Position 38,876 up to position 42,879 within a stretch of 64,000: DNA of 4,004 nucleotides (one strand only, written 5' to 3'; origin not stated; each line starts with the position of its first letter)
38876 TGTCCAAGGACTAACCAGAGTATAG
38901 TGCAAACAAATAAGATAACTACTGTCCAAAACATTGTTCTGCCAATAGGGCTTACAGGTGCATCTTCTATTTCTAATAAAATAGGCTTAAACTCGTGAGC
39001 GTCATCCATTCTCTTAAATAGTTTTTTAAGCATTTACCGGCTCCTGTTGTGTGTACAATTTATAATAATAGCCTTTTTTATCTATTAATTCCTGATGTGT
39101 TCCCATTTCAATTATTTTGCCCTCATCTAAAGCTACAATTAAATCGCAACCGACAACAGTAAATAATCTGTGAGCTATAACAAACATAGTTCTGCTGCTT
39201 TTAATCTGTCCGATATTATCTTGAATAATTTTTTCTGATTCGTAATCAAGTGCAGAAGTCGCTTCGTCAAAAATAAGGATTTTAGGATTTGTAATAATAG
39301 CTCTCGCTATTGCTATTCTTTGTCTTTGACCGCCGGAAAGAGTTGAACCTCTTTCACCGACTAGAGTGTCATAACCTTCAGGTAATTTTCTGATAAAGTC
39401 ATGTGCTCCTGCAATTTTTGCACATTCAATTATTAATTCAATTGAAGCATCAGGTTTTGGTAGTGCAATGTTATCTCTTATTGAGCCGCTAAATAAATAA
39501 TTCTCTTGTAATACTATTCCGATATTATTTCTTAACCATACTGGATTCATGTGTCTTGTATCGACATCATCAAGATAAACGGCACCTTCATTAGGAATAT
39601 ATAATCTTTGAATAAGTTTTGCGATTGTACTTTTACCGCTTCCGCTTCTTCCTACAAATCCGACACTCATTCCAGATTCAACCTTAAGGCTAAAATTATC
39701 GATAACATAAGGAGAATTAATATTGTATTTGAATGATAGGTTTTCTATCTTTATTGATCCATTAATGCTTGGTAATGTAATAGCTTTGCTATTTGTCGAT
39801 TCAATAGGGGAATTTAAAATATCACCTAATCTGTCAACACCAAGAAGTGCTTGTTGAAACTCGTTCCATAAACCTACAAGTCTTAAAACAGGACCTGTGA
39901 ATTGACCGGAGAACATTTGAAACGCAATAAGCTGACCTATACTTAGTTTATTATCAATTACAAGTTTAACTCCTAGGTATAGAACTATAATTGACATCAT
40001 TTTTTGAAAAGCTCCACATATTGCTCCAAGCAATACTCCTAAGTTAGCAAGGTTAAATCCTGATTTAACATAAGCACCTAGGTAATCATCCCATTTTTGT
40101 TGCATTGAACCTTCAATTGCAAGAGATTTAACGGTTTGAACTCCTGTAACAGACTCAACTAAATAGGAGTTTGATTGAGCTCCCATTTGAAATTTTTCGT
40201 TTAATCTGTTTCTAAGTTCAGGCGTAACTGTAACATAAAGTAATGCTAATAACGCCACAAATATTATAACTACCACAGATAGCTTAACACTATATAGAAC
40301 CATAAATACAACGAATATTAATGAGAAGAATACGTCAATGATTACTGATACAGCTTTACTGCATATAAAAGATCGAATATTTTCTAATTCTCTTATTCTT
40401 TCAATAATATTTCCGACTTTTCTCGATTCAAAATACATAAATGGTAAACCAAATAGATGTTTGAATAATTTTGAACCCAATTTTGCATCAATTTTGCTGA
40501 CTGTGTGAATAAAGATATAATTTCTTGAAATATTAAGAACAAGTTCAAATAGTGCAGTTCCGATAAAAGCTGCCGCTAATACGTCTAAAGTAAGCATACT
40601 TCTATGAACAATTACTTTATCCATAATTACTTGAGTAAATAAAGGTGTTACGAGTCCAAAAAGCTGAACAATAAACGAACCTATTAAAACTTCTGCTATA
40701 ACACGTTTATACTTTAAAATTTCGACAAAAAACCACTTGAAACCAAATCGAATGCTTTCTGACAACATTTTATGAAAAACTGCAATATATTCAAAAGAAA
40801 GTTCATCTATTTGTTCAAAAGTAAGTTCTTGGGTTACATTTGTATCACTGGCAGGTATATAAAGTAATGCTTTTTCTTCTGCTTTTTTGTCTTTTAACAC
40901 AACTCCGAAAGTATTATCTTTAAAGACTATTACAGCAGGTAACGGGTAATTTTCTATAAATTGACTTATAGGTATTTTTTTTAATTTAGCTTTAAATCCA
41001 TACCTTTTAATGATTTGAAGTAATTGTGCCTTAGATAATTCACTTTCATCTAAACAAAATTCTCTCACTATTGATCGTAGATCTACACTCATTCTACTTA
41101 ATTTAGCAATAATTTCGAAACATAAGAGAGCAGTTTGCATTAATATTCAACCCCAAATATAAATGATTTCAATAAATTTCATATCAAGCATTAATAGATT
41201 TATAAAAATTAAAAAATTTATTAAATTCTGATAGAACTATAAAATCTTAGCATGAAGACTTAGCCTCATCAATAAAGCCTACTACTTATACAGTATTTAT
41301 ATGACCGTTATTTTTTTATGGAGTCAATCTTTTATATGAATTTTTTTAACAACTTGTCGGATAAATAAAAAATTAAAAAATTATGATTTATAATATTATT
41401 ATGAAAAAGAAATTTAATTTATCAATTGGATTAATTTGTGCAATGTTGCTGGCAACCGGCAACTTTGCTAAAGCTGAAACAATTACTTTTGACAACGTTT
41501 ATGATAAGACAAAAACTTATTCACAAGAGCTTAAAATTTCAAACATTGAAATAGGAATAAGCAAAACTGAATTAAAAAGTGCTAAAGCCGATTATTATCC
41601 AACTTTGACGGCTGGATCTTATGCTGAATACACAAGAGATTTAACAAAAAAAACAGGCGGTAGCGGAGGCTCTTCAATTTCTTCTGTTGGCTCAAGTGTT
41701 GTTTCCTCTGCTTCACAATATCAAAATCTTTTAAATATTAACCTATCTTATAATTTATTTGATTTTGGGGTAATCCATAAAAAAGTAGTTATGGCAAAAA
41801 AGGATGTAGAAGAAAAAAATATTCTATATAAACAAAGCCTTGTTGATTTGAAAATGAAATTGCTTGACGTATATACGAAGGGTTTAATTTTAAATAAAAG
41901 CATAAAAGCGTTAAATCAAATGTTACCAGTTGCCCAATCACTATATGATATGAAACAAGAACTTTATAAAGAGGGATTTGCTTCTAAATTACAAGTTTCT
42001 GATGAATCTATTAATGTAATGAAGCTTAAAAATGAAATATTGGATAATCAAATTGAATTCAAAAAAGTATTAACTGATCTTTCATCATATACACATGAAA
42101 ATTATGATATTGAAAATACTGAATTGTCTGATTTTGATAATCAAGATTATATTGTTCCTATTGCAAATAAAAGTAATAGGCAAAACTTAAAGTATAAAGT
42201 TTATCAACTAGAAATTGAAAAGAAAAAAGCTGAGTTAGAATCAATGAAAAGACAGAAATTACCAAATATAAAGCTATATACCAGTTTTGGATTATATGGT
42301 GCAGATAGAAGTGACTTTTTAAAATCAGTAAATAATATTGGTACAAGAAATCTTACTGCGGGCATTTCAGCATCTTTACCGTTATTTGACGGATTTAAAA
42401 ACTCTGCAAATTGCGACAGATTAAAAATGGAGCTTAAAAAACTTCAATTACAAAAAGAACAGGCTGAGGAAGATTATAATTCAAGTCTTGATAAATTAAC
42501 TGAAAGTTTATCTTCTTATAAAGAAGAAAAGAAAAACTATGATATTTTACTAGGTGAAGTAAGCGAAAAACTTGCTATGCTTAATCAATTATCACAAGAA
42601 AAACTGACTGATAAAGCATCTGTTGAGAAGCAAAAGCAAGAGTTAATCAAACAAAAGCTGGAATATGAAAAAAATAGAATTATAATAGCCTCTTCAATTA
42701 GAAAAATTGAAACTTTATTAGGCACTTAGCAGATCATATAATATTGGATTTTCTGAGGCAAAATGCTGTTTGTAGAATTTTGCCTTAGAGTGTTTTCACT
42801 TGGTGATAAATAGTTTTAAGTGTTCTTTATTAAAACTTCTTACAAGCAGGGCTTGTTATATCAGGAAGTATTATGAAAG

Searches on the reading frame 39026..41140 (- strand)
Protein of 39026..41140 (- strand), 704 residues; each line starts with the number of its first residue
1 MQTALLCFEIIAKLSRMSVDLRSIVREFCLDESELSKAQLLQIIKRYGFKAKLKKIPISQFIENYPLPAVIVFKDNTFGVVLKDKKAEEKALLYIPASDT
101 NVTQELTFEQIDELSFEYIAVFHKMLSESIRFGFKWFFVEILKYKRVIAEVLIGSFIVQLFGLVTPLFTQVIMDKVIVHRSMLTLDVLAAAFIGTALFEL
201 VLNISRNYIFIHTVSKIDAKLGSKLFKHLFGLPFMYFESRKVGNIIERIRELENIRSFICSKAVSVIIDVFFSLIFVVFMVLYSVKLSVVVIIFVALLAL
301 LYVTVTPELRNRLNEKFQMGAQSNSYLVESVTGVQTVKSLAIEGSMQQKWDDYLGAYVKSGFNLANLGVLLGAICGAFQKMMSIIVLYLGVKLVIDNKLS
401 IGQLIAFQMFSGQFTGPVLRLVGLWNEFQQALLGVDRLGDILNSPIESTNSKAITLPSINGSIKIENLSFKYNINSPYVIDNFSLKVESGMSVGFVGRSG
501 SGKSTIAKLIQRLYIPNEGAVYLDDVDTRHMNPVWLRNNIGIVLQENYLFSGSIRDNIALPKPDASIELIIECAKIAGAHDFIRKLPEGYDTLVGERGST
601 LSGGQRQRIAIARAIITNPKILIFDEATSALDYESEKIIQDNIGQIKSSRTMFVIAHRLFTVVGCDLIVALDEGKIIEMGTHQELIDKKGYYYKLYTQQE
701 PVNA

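Call 68: search_protein_families(library=pfam, proteins=[window:39026-41140:-], max_evalue=0.001)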
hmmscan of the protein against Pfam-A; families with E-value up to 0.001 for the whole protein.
window:39026-41140:- (704 aa): 4 families
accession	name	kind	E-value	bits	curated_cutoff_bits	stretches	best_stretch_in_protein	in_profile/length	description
PF00664.28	ABC_membrane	-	1.7e-50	172.7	28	1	151-418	4-274/274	ABC transporter transmembrane region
PF00005.33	ABC_tran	-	1.1e-30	107.5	25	1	481-629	2-137/137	ABC transporter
PF03412.21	Peptidase_C39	-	2.4e-07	31.1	22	1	4-109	14-118/133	Peptidase C39 family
PF02463.25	SMC_N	-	5.3e-05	23.2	40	1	27-666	110-206/220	RecF/RecN/SMC N terminal domain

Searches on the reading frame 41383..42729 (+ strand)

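Call 68: search_protein_families(library=pfam, proteins=[window:41383-42729:+], max_evalue=0.001)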
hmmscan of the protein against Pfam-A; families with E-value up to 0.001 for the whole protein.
window:41383-42729:+ (448 aa): 1 family
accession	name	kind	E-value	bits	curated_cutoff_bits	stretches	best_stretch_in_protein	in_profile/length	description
PF02321.23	OEP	-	3.4e-37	128.5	22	2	37-237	2-186/187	Outer membrane efflux protein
